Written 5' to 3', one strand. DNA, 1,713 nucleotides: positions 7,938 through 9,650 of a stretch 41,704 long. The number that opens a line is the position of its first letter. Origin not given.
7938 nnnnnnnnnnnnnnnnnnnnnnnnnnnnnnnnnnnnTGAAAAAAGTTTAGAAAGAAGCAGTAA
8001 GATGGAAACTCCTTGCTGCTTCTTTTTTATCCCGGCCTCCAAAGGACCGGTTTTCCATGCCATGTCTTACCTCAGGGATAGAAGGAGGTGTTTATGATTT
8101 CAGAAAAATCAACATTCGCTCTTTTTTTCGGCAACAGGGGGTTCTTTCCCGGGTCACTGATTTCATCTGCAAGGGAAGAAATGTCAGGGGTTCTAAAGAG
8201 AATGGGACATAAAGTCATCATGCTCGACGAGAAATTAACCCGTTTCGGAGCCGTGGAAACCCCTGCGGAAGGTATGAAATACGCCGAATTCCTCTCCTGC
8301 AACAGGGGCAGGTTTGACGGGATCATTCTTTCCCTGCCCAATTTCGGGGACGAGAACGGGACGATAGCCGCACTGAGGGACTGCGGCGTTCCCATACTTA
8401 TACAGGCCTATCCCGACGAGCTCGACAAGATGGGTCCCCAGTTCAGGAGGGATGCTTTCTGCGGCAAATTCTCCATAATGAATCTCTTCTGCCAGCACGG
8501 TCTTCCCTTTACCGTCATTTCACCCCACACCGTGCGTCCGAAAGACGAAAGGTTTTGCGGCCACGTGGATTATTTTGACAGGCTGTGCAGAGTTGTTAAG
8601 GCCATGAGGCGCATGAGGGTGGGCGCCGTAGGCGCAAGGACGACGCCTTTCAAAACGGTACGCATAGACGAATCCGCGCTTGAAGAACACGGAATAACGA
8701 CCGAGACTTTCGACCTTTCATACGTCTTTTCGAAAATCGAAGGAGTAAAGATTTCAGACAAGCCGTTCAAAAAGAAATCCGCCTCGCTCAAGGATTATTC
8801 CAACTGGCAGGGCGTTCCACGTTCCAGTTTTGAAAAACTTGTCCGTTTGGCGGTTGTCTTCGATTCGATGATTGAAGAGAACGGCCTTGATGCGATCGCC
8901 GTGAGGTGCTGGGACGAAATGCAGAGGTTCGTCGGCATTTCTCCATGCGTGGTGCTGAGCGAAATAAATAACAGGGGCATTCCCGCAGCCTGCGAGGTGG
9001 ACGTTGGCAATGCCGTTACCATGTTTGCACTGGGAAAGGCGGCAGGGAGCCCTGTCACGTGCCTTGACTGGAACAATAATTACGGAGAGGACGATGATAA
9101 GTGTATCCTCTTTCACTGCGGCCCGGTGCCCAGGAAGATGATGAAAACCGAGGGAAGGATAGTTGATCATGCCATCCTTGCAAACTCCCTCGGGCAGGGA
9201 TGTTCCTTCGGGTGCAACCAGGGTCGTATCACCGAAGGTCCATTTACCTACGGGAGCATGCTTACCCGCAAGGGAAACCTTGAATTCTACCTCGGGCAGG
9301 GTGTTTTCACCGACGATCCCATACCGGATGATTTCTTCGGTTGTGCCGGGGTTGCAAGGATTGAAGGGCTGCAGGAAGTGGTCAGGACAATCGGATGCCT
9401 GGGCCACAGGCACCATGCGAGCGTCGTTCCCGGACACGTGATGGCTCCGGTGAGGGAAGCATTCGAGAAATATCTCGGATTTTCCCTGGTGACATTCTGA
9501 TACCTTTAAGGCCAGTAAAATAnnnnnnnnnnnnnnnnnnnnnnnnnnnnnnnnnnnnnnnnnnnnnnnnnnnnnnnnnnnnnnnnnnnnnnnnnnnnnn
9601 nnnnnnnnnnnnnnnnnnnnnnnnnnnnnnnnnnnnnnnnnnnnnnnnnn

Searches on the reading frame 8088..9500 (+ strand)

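Call 68: search_protein_families(library=pfam, proteins=[window:8088-9500:+], max_evalue=0.0001)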
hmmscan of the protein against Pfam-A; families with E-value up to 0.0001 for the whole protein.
window:8088-9500:+ (470 aa): 1 family
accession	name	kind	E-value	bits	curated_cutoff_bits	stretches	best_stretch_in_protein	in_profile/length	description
PF02952.23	Fucose_iso_C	-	1.6e-11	44.5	29.3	1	341-467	1-139/143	L-fucose isomerase, C-terminal domain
